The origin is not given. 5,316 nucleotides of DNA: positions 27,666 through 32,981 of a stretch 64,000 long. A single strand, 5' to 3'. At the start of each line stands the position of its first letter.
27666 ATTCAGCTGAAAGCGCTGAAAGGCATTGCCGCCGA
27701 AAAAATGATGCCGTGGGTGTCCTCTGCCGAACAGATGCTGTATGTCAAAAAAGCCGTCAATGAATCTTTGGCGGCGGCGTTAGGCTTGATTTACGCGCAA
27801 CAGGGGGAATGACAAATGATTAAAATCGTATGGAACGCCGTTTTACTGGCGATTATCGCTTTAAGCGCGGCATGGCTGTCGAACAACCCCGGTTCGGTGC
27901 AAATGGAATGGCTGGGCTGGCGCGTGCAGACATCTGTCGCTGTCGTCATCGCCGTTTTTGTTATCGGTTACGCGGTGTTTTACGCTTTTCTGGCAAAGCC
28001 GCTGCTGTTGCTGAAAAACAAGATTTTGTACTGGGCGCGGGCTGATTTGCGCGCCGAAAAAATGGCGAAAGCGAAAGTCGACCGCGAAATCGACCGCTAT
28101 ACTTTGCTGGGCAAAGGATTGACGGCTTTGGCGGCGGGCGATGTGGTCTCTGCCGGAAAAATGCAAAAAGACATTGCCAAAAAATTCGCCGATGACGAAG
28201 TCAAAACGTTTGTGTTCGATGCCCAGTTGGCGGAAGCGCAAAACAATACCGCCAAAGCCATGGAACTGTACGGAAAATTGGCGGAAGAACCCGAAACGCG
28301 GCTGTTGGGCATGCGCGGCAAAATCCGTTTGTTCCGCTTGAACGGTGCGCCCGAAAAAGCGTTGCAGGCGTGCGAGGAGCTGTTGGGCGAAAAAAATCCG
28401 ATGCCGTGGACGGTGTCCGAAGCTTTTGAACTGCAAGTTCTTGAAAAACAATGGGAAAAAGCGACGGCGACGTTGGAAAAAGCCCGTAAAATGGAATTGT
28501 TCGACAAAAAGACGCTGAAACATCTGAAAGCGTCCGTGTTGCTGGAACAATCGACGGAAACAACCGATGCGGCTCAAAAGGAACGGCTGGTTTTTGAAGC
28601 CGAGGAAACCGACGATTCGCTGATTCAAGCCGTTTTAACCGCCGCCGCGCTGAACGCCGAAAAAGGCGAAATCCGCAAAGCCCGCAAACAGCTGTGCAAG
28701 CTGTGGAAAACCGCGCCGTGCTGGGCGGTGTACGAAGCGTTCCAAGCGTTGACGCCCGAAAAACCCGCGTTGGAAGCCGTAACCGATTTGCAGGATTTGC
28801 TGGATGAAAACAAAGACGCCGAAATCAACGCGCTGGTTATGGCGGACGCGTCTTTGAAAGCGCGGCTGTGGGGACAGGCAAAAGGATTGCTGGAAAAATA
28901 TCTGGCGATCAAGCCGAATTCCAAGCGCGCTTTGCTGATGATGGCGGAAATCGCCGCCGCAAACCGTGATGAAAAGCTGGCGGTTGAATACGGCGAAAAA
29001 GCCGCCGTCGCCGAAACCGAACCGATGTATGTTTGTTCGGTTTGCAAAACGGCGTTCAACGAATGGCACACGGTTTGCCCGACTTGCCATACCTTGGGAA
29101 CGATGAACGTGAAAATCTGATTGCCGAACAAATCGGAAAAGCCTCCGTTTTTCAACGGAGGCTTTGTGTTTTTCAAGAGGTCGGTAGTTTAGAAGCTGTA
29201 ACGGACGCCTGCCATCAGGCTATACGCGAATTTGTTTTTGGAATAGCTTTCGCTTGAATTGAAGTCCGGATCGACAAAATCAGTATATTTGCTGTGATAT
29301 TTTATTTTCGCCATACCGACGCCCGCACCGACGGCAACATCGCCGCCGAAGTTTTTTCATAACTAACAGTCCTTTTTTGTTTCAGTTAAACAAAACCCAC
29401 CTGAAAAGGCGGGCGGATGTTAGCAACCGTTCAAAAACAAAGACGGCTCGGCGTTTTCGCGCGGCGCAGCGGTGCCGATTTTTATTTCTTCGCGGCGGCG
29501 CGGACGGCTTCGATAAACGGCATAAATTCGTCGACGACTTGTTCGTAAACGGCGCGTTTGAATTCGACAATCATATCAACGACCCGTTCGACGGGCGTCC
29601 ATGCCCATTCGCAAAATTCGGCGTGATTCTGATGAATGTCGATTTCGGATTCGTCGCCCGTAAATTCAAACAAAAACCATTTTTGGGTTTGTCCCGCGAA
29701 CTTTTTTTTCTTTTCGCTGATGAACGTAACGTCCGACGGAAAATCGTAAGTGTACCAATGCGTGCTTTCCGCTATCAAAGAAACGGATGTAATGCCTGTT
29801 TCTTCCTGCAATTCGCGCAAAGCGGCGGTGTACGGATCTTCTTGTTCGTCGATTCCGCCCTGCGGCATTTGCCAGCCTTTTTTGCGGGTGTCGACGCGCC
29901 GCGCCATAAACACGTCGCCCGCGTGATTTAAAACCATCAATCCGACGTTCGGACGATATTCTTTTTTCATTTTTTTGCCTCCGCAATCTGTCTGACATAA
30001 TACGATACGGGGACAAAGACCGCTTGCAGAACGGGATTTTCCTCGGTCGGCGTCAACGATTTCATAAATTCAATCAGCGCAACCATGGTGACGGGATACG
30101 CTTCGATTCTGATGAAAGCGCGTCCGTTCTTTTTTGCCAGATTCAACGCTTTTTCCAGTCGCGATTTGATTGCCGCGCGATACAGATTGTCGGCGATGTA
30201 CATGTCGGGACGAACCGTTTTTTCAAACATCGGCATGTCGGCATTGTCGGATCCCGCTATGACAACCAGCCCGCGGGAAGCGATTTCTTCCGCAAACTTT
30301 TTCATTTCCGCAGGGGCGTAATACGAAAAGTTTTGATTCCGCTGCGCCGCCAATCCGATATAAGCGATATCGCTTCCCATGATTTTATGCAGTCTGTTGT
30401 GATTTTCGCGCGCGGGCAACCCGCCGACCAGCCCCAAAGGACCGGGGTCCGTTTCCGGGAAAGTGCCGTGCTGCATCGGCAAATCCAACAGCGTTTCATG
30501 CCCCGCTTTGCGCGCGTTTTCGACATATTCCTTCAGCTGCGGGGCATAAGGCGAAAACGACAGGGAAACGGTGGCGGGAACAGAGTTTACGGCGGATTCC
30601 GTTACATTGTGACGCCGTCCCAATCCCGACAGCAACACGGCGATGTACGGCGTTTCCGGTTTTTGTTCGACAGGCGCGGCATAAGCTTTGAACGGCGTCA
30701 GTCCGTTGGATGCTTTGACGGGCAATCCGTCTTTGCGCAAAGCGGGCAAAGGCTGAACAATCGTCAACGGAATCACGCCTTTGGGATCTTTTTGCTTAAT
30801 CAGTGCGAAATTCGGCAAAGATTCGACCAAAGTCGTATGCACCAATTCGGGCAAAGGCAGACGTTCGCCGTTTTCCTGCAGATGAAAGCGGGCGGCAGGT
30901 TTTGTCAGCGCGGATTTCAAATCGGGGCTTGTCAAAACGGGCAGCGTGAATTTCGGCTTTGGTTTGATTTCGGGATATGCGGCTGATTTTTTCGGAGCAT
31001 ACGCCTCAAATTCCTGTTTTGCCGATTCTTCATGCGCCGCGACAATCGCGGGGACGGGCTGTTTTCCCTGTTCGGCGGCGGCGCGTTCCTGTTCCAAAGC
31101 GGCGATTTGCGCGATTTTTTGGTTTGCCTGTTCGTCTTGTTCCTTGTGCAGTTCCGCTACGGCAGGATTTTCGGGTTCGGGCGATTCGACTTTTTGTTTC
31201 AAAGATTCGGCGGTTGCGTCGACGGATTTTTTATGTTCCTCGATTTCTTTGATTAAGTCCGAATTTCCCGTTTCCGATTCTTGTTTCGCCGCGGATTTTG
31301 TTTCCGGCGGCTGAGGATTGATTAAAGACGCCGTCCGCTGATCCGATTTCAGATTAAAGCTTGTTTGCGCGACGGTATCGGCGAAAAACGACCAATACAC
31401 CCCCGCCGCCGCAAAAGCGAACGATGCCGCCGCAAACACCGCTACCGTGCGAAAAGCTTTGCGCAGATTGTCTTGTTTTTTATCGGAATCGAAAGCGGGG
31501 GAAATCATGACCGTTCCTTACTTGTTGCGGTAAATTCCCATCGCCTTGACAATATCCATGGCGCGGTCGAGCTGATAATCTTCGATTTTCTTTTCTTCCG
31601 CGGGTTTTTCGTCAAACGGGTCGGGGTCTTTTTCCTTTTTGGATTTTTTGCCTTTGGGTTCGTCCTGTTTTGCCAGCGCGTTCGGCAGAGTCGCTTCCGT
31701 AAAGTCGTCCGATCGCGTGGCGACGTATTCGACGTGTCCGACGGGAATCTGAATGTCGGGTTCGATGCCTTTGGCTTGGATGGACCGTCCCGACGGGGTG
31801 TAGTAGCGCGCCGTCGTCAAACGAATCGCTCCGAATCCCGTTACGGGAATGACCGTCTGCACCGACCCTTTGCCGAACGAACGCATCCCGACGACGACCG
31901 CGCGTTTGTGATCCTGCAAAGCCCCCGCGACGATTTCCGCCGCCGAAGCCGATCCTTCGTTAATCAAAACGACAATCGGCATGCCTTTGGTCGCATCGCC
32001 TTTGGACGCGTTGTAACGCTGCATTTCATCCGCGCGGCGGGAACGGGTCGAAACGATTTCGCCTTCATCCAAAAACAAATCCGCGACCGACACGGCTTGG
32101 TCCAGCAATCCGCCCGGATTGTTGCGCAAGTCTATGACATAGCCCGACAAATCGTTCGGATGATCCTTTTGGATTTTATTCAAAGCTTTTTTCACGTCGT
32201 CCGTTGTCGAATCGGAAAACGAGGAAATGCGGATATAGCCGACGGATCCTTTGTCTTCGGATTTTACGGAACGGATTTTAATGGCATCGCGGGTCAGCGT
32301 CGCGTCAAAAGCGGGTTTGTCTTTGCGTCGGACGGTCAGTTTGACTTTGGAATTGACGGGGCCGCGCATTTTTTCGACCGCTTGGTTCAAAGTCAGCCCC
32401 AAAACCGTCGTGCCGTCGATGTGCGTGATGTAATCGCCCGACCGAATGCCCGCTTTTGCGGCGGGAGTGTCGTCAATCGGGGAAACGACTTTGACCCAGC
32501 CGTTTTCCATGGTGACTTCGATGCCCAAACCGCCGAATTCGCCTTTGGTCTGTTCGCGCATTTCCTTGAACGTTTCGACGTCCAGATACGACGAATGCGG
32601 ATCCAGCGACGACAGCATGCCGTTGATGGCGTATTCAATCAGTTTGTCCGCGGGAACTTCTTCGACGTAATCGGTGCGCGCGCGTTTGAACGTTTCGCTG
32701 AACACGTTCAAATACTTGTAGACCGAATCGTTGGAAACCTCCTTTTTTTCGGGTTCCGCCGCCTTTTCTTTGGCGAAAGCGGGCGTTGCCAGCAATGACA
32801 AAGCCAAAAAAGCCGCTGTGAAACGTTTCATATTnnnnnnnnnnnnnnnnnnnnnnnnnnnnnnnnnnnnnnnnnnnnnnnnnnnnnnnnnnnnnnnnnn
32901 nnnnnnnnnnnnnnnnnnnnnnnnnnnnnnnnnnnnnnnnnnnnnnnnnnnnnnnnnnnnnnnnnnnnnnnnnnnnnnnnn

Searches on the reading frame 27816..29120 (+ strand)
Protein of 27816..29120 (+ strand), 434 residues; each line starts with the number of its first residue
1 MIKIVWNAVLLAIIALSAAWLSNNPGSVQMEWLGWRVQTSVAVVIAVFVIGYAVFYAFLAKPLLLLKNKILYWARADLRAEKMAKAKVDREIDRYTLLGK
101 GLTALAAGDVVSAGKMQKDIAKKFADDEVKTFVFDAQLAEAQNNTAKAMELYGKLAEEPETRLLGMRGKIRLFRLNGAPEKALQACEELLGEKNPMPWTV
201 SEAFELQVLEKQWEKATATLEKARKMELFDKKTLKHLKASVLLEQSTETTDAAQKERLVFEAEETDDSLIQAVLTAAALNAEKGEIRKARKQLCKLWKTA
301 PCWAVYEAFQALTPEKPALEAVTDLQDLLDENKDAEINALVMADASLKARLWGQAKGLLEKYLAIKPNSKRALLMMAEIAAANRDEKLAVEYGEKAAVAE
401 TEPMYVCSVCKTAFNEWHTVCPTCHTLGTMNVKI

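Call 42: search_protein_families(library=pfam, proteins=[window:27816-29120:+], max_evalue=0.001)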
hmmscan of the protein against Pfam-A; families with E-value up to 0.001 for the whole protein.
window:27816-29120:+ (434 aa): 3 families
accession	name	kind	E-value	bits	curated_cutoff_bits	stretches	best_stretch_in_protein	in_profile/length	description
PF07219.19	HemY_N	-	6.5e-06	26.7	31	1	26-142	1-106/107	HemY protein N-terminus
PF14559.12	TPR_19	-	6e-05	23.7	25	0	176-239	4-66/68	Tetratricopeptide repeat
PF13428.12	TPR_14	-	0.00081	20.3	23.5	0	340-379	5-44/44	Tetratricopeptide repeat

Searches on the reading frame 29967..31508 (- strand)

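Call 42: search_protein_families(library=pfam, proteins=[window:29967-31508:-], max_evalue=0.001)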
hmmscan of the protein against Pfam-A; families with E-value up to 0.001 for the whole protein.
window:29967-31508:- (513 aa): 1 family
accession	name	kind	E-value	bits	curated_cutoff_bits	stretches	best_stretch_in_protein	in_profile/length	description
PF04748.18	Polysacc_deac_2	-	2.1e-25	89.5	27.5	1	293-486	3-199/212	Divergent polysaccharide deacetylase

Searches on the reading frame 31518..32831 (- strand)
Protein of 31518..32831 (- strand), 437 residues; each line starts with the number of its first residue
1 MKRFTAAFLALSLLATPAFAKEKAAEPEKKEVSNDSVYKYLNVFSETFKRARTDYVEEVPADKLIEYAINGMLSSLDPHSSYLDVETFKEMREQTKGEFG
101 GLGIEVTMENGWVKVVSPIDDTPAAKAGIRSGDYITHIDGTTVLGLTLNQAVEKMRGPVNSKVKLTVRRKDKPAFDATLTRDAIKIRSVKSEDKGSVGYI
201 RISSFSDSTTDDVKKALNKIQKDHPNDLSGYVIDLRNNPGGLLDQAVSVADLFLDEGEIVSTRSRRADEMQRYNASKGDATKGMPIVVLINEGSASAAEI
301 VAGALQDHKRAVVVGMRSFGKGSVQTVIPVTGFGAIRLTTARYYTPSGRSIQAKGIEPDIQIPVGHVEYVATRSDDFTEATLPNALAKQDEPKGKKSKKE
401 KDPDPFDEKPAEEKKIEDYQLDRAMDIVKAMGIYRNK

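Call 42: search_protein_families(library=pfam, proteins=[window:31518-32831:-], max_evalue=0.001)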
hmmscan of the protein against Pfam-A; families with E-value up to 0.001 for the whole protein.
window:31518-32831:- (437 aa): 6 families
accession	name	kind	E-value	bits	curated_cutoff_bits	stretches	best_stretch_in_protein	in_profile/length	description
PF03572.23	Peptidase_S41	-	1.3e-61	207.5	24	1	197-362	2-165/165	Peptidase family S41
PF13180.12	PDZ_2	-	1.2e-13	51.5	27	1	100-172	1-72/80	PDZ domain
PF17820.7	PDZ_6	-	1.2e-13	51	27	1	115-169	2-54/54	PDZ domain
PF22694.1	CtpB_N-like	-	1.9e-10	41.5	27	1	22-87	19-85/85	Activating protease CtpB N-terminal domain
PF00595.29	PDZ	-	3e-09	37.6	23.2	1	98-167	8-80/81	PDZ domain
PF13670.12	PepSY_2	-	0.0008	19.8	24.3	0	5-43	2-40/83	Peptidase propeptide and YPEB domain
